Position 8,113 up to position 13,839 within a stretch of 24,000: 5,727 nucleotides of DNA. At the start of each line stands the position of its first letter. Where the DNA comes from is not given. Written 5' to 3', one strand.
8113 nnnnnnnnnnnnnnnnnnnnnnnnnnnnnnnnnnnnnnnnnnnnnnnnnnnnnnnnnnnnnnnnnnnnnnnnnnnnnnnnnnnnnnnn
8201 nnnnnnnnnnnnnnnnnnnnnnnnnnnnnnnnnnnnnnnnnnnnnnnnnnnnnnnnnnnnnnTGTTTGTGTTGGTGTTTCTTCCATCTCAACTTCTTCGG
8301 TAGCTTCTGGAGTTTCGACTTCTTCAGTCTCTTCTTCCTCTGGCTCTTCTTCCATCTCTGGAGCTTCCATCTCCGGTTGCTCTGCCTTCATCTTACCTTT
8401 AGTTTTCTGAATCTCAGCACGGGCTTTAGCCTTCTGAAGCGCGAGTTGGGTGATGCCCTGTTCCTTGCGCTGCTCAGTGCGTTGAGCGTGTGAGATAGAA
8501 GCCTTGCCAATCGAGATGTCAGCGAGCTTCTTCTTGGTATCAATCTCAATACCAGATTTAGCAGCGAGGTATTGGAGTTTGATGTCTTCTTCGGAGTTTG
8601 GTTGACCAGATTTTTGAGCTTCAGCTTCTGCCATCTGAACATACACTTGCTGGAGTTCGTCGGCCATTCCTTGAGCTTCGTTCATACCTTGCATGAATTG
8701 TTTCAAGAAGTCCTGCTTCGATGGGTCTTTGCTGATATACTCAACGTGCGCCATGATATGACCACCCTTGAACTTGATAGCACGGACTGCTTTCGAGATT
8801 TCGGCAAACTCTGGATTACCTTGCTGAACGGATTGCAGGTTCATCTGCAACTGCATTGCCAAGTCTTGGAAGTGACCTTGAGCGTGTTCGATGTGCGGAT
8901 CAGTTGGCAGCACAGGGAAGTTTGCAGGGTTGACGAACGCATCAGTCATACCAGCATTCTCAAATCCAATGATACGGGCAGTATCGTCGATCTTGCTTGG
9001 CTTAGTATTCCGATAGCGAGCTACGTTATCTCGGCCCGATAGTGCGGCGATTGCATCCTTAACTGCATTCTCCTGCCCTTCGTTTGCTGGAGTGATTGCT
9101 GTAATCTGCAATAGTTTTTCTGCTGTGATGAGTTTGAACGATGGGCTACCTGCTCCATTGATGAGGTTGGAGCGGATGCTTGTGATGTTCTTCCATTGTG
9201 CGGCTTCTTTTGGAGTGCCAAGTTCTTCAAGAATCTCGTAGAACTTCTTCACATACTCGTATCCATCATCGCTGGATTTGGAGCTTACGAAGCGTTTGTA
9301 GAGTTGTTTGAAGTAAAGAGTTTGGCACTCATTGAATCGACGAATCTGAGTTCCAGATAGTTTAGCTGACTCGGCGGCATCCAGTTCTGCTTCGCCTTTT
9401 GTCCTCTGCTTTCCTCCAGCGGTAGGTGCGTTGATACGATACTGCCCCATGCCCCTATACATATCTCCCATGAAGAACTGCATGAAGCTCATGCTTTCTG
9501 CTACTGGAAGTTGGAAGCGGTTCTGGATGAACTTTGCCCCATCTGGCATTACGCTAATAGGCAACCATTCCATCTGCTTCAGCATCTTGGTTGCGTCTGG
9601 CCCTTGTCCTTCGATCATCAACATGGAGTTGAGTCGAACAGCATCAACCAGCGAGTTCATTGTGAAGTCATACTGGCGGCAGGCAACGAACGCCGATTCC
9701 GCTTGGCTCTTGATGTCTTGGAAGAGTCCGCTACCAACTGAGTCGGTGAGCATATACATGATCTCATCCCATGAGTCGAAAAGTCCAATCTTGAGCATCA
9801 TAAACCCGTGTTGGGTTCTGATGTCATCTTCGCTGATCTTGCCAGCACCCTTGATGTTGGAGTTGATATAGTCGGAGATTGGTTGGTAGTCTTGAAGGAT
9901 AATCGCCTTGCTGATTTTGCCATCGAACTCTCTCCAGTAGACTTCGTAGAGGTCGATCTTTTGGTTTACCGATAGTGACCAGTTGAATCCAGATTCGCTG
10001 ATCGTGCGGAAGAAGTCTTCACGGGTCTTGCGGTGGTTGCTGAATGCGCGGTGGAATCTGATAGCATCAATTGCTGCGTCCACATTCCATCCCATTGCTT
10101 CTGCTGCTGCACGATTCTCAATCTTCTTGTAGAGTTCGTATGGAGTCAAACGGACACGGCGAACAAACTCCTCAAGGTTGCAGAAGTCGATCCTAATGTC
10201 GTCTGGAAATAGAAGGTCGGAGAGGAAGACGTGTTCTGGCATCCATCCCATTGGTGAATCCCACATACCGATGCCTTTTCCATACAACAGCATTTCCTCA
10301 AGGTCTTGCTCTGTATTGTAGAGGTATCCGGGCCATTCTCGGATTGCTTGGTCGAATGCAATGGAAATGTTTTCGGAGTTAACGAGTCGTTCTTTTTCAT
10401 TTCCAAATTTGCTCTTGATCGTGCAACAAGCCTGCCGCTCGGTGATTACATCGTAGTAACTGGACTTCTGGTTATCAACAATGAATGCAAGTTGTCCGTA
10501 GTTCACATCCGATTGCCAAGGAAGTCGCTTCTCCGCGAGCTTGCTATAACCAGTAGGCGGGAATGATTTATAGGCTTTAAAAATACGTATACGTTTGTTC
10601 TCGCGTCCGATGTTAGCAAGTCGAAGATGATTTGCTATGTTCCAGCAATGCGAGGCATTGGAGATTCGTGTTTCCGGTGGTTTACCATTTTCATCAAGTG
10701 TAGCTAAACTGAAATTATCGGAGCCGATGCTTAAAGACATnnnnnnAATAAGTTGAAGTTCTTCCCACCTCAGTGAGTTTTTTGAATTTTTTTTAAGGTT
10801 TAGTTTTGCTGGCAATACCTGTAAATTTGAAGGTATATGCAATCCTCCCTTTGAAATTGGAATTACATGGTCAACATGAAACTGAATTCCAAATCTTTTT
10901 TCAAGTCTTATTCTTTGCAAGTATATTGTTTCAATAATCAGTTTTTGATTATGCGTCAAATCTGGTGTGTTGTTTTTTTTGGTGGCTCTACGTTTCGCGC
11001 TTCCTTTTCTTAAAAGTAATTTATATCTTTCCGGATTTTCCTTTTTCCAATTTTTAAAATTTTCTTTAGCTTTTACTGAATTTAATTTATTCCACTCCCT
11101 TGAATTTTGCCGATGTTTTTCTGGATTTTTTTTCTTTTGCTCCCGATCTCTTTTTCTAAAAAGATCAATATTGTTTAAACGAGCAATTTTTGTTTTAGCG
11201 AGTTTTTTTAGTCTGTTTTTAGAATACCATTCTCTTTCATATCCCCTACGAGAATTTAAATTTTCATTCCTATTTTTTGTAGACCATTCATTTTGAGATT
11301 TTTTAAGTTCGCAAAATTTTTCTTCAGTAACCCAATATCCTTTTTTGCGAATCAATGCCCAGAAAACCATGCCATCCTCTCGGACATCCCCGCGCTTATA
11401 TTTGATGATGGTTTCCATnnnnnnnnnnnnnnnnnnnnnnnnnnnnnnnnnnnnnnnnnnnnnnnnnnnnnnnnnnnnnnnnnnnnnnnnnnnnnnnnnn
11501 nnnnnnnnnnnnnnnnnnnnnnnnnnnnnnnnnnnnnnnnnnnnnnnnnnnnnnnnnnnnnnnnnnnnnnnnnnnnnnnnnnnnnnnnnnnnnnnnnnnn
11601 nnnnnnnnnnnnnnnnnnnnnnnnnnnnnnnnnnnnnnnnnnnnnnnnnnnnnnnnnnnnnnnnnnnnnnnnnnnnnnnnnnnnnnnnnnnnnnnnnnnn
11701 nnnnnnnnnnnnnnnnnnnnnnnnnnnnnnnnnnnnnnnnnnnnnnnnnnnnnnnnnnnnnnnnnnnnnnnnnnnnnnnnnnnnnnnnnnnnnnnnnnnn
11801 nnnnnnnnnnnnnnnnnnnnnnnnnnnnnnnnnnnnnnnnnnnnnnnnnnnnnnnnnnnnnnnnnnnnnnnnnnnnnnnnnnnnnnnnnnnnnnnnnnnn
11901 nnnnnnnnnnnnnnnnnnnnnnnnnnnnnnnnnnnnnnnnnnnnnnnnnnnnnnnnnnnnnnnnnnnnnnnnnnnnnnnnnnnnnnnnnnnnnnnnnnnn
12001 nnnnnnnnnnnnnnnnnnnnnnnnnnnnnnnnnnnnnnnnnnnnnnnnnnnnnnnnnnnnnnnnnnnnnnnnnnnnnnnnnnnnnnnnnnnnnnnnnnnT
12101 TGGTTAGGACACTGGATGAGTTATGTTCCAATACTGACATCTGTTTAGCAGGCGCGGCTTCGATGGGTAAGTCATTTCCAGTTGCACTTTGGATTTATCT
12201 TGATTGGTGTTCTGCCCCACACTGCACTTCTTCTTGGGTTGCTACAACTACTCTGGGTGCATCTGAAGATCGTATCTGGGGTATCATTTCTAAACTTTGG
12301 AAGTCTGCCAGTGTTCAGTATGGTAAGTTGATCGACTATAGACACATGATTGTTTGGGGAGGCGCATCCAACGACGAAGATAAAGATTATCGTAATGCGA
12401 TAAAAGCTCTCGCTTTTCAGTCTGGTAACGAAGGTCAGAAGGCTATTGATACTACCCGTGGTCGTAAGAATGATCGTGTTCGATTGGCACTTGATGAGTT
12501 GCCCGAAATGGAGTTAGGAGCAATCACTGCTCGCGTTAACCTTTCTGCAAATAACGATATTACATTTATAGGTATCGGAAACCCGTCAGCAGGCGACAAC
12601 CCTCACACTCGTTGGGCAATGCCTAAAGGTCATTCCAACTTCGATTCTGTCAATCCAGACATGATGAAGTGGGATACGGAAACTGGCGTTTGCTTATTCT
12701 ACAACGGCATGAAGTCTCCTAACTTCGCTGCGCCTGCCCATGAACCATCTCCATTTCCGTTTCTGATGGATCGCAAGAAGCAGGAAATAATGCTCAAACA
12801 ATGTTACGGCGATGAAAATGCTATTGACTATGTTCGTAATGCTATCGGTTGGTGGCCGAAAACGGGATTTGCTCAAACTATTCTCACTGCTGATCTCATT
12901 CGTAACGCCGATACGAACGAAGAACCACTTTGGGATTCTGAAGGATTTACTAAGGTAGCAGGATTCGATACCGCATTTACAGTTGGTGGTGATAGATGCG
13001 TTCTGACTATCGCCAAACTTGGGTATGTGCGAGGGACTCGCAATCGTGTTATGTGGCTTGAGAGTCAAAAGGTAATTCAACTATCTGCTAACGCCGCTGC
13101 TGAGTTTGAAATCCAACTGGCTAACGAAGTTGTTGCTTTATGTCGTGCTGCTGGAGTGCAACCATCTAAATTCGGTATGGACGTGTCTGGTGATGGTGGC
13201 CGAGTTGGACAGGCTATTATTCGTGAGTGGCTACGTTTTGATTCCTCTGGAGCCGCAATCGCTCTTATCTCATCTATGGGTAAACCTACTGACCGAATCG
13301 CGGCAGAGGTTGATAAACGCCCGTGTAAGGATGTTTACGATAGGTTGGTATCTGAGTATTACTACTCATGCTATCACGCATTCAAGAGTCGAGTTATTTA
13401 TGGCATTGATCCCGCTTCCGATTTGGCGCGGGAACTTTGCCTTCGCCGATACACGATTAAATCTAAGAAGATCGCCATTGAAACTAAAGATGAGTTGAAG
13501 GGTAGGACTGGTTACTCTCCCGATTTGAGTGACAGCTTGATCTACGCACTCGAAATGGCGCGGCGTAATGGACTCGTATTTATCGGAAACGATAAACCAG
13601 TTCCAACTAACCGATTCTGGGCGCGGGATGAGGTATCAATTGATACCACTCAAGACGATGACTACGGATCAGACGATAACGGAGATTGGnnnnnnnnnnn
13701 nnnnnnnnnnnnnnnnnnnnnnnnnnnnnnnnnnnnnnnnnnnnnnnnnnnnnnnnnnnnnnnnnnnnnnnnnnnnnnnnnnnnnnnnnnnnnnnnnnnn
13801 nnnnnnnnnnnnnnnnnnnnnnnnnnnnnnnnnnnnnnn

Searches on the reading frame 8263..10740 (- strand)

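Call 9: search_protein_families(library=phrogs, proteins=[window:8263-10740:-], max_evalue=0.001)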
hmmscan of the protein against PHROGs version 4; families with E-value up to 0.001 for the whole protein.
window:8263-10740:- (826 aa): 0 families

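Call 12: search_protein_families(library=pfam, proteins=[window:8263-10740:-], max_evalue=0.01)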
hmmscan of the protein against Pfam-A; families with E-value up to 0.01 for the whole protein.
window:8263-10740:- (826 aa): 1 family
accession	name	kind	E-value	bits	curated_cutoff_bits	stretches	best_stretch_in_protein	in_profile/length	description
PF05104.17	Rib_recp_KP_reg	-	0.00048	21.6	25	1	756-823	12-82/141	Ribosome receptor lysine/proline rich region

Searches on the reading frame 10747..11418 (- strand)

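Call 10: search_protein_families(library=phrogs, proteins=[window:10747-11418:-], max_evalue=0.001)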
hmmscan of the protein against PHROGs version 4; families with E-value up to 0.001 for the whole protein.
window:10747-11418:- (224 aa): 4 families
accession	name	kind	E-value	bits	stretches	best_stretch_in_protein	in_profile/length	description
phrog_1035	-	DNA, RNA and nucleotide metabolism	2.9e-18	67.7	1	88-220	97-220/271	endonuclease VII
phrog_26577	-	unknown function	3.4e-09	38.1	1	137-212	29-105/119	-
phrog_6050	-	DNA, RNA and nucleotide metabolism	5.9e-06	26.3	1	179-216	326-363/402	HNH endonuclease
phrog_8660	-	DNA, RNA and nucleotide metabolism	9.8e-05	23.5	1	90-218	49-184/196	HNH endonuclease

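Call 29: search_protein_families(library=pfam, proteins=[window:10747-11418:-], max_evalue=0.01)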
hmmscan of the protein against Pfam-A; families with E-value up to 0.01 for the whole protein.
window:10747-11418:- (224 aa): 2 families
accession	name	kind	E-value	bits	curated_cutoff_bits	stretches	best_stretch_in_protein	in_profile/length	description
PF01844.29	HNH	-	8.7e-05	23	21.4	1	179-202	13-36/47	HNH endonuclease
PF14279.12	HNH_5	-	0.00055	20.3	27.5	1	179-202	12-35/56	HNH endonuclease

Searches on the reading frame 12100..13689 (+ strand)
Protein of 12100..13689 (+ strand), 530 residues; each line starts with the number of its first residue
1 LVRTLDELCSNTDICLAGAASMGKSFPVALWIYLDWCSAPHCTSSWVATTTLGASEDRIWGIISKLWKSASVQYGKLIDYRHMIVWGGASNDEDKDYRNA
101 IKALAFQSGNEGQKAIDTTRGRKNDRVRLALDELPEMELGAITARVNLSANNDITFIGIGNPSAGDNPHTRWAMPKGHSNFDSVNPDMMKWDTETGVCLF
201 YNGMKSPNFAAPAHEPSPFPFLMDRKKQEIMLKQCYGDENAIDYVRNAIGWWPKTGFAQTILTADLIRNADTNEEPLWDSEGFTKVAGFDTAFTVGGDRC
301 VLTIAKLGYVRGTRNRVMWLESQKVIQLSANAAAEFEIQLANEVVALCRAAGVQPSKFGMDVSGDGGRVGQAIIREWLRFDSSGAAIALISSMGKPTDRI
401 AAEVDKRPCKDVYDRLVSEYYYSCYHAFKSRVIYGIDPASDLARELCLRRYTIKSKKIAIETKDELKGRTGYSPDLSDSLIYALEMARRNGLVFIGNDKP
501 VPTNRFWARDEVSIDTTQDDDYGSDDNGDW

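Call 13: search_dna_similar(query=window:12100-13689:+, collection=phages, mode=protein, max_rows=15)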
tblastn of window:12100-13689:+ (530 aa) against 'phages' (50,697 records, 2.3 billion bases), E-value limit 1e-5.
No match.
